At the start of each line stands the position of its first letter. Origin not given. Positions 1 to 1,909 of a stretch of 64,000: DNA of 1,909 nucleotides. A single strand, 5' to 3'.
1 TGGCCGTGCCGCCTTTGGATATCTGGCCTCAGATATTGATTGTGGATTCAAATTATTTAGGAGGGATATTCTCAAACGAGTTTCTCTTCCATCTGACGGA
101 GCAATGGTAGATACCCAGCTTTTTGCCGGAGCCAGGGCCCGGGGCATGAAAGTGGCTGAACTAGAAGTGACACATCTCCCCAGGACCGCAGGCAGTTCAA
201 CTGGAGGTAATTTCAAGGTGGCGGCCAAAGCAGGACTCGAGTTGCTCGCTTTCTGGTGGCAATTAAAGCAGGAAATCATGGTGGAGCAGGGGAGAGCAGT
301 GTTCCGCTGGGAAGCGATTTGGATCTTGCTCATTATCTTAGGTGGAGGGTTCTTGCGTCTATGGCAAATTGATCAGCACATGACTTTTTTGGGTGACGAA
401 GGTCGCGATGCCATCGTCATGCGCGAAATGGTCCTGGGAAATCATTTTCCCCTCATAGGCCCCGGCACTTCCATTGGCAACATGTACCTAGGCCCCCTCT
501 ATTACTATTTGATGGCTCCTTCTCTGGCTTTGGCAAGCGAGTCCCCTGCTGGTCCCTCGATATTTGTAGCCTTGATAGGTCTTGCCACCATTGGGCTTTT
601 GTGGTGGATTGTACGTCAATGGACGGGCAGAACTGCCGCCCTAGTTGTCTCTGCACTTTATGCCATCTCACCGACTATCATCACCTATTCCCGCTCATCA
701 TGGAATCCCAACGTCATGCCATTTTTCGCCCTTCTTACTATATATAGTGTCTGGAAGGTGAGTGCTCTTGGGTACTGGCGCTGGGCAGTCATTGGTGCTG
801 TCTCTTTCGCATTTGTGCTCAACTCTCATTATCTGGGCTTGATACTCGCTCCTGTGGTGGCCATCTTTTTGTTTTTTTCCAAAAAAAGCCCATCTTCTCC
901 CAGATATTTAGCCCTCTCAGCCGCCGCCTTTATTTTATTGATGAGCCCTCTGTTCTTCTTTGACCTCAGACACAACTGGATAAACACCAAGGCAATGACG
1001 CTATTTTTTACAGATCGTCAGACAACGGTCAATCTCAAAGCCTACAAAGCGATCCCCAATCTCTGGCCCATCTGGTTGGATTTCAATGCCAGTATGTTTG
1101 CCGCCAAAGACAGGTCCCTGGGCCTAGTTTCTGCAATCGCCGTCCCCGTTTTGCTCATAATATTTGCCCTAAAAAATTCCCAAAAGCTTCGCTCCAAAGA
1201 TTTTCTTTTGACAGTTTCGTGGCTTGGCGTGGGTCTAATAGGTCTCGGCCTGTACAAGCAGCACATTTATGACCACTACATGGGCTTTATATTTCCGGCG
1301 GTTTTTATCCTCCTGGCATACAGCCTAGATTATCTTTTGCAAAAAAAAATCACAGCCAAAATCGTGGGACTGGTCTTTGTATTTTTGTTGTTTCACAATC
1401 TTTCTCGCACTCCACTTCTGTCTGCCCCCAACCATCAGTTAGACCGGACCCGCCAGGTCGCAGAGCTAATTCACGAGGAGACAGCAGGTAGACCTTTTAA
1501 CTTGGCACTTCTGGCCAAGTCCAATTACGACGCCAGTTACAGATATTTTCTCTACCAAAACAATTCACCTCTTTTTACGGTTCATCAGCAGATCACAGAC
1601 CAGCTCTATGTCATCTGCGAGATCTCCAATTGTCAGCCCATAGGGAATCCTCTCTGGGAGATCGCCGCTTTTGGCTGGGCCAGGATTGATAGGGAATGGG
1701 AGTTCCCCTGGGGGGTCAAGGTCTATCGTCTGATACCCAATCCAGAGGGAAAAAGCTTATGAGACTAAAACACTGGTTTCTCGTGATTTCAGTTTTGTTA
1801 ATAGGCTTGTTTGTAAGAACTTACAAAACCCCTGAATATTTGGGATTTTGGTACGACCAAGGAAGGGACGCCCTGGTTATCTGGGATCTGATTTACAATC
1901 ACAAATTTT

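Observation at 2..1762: Polyprenyl-phosphate sugar synthase (GT2, DPM1/ArnC-like) fused in one reading frame to a GT-C membrane glycosyltransferase domain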

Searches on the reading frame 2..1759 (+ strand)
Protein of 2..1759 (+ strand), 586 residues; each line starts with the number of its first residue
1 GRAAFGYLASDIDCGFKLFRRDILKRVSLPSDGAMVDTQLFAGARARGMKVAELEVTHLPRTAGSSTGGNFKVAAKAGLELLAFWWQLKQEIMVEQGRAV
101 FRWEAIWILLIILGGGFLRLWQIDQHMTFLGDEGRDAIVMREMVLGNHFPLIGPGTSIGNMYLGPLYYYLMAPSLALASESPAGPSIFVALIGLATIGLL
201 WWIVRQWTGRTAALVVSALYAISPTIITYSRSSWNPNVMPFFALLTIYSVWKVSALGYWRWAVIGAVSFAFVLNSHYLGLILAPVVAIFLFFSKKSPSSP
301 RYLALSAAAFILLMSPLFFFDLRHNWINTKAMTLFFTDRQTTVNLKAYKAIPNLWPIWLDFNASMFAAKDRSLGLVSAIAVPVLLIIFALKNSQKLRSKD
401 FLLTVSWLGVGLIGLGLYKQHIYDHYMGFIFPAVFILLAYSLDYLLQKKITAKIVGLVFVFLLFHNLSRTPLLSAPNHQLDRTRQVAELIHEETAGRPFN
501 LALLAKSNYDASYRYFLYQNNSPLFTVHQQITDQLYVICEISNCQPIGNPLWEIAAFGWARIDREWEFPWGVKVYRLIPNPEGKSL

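Call 5: search_protein_families(library=pfam, proteins=[window:2-1759:+], max_evalue=0.01)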
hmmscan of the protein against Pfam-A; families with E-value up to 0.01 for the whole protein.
window:2-1759:+ (586 aa): 2 families
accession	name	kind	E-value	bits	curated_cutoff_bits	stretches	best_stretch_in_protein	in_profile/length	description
PF13231.12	PMT_2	-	5.9e-11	43.3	26.1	1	165-316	4-156/160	Dolichyl-phosphate-mannose-protein mannosyltransferase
PF14897.12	EpsG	-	0.0084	15.7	30.1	0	183-464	62-306/326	EpsG family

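Call 6: search_protein_families(library=ncbifam, proteins=[window:2-1759:+], max_evalue=0.01)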
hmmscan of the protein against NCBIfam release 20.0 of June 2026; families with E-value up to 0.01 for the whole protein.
window:2-1759:+ (586 aa): 2 families
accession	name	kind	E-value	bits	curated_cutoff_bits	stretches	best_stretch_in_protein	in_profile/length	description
TIGR03663.1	TIGR03663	subfamily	4.9e-13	48.9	126.25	1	107-276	3-163/435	flippase activity-associated protein Agl23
TIGR04182.1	glyco_TIGR04182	equivalog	0.0032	16.9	325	1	4-67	136-199/293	S-layer glycoprotein N-glycosyltransferase AglJ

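Call 7: find_homologous_proteins(query=window:2-1759:+, max_evalue=0.00001)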
Query window:2-1759:+ (586 aa): 2272 proteins with E <= 0.00001 among 8000 candidates; the best 120 are listed.
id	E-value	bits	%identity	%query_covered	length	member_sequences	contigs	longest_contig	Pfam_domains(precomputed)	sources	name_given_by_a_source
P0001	0.0e+0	1329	100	100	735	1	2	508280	PF10111.15,PF13641.13,PF00535.33,PF13231.13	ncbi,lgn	-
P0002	0.0e+0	1212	89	100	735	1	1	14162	PF13641.13,PF00535.33,PF13231.13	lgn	-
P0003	0.0e+0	1068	77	100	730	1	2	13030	PF13641.13,PF00535.33,PF13231.13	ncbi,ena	ncbi:MAG: glycosyltransferase [Patescibacteria group bacterium]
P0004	6.8e-247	839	61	99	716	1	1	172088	PF00535.33,PF13231.13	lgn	-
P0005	1.4e-246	838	63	99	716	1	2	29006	PF02366.25,PF00535.33,PF13231.13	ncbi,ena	ncbi:MAG: glycosyltransferase [Patescibacteria group bacterium]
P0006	8.3e-244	829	62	99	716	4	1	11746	PF13641.13,PF00535.33,PF13231.13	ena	-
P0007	1.6e-243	828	61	99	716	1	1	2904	PF13641.13,PF00535.33,PF13231.13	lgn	-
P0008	1.7e-243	828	63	99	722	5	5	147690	PF13641.13,PF00535.33,PF13231.13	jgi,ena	-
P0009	5.4e-243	826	61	100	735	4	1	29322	PF13641.13,PF00535.33,PF13231.13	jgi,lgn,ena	-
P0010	2.7e-242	824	61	99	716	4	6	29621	PF13641.13,PF00535.33,PF13231.13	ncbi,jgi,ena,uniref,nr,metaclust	ncbi:MAG: Glycosyltransferase [Candidatus Woesebacteria bacterium GW2011_GWA1_41_13b]|uniref:Glycosy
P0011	2.1e-241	821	62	99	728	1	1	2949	PF13641.13,PF00535.33,PF13231.13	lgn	-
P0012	7.2e-241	819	60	99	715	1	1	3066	PF13641.13,PF00535.33,PF13231.13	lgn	-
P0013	1.4e-240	818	62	99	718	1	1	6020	PF13641.13,PF00535.33,PF13231.13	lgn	-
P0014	2.7e-240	817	60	99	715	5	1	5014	PF13641.13,PF00535.33,PF13231.13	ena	-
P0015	3.6e-240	816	62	99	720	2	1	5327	PF13641.13,PF00535.33,PF13231.13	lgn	-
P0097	8.0e-185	634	59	83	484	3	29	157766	PF13231.13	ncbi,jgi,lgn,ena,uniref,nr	ncbi:hypothetical protein A3D85_02750 [Candidatus Amesbacteria bacterium RIFCSPHIGHO2_02_FULL_47_9]|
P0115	2.5e-165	569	55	82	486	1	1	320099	PF13231.13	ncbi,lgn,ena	-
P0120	2.0e-159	550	55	79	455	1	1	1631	PF13231.13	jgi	jgi:4-amino-4-deoxy-L-arabinose transferase-like glycosyltransferase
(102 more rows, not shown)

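Call 9: find_encoding_contigs(protein=P0001, flank=10000, max_places=3)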
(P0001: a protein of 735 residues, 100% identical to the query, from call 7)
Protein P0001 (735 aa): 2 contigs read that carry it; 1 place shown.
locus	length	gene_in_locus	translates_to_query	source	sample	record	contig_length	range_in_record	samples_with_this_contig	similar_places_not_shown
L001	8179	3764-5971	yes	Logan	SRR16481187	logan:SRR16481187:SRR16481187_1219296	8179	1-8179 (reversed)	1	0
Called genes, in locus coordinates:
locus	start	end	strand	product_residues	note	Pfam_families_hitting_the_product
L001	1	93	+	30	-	?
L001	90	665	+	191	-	PF02834:LigT_PEase (weak)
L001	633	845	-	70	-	-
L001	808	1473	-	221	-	PF01746:tRNA_m1G_MT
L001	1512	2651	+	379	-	PF00535:Glycos_transf_2, PF04138:GtrA_DPMS_TM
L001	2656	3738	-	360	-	-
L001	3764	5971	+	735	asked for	PF00535:Glycos_transf_2, PF10111:Glyco_tranf_2_2 (weak), PF13641:Glyco_tranf_2_3 (weak), PF13231:PMT_2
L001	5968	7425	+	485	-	PF13231:PMT_2 (weak)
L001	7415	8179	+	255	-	?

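Call 11: find_encoding_contigs(protein=P0097, flank=6000, max_places=3)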
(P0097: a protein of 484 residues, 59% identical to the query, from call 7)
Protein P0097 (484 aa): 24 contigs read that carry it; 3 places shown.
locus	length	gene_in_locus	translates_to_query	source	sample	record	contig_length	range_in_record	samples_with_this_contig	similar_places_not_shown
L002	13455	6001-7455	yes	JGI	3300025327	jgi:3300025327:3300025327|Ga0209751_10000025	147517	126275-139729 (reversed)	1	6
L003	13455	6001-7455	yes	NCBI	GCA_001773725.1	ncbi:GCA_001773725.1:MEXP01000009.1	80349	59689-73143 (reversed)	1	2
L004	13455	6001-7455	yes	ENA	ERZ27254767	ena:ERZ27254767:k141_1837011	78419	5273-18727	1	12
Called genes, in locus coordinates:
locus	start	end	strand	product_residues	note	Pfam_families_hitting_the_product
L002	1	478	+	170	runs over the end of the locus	PF04203:Sortase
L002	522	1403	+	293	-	PF00188:CAP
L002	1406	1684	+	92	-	-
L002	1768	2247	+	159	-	PF02834:LigT_PEase (weak), PF13563:2_5_RNA_ligase2, PF02834:LigT_PEase (weak)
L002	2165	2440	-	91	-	-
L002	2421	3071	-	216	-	PF01746:tRNA_m1G_MT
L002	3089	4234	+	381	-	PF00535:Glycos_transf_2, PF04138:GtrA_DPMS_TM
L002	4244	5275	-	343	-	-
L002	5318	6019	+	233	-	PF00535:Glycos_transf_2, PF13641:Glyco_tranf_2_3 (weak)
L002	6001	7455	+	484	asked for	PF13231:PMT_2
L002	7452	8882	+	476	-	PF13231:PMT_2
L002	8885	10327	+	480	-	-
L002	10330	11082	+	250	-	PF00535:Glycos_transf_2, PF10111:Glyco_tranf_2_2 (weak), PF13641:Glyco_tranf_2_3 (weak)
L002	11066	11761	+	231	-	PF00535:Glycos_transf_2, PF10111:Glyco_tranf_2_2 (weak)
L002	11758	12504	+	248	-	PF00535:Glycos_transf_2, PF10111:Glyco_tranf_2_2 (weak)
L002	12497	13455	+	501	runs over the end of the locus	PF13231:PMT_2 (weak)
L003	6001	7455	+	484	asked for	PF13231:PMT_2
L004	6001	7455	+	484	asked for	PF13231:PMT_2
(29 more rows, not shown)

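Call 12: find_encoding_contigs(protein=P0115, flank=6000, max_places=2)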
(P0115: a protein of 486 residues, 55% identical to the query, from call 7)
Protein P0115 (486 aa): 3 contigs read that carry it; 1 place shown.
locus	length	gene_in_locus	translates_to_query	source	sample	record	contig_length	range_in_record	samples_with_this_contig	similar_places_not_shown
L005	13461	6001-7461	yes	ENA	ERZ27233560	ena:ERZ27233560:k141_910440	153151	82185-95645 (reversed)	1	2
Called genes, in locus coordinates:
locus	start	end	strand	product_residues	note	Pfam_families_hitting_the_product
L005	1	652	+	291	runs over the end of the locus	PF01370:Epimerase, PF02719:Polysacc_synt_2 (faint), PF04321:RmlD_sub_bind, PF01073:3Beta_HSD (weak), PF16363:GDP_Man_Dehyd, PF07993:NAD_binding_4 (weak)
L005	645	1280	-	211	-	PF01746:tRNA_m1G_MT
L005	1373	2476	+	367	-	PF00535:Glycos_transf_2, PF04138:GtrA_DPMS_TM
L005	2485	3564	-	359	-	-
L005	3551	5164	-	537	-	PF10131:PTPS_related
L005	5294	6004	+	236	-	PF13641:Glyco_tranf_2_3 (weak), PF00535:Glycos_transf_2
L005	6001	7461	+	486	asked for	PF13231:PMT_2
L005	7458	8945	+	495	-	PF02366:PMT (weak), PF13231:PMT_2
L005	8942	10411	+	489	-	PF13231:PMT_2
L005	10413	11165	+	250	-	PF00535:Glycos_transf_2, PF10111:Glyco_tranf_2_2 (weak), PF13641:Glyco_tranf_2_3 (faint)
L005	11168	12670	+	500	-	PF02366:PMT, PF13231:PMT_2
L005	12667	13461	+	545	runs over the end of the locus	PF10131:PTPS_related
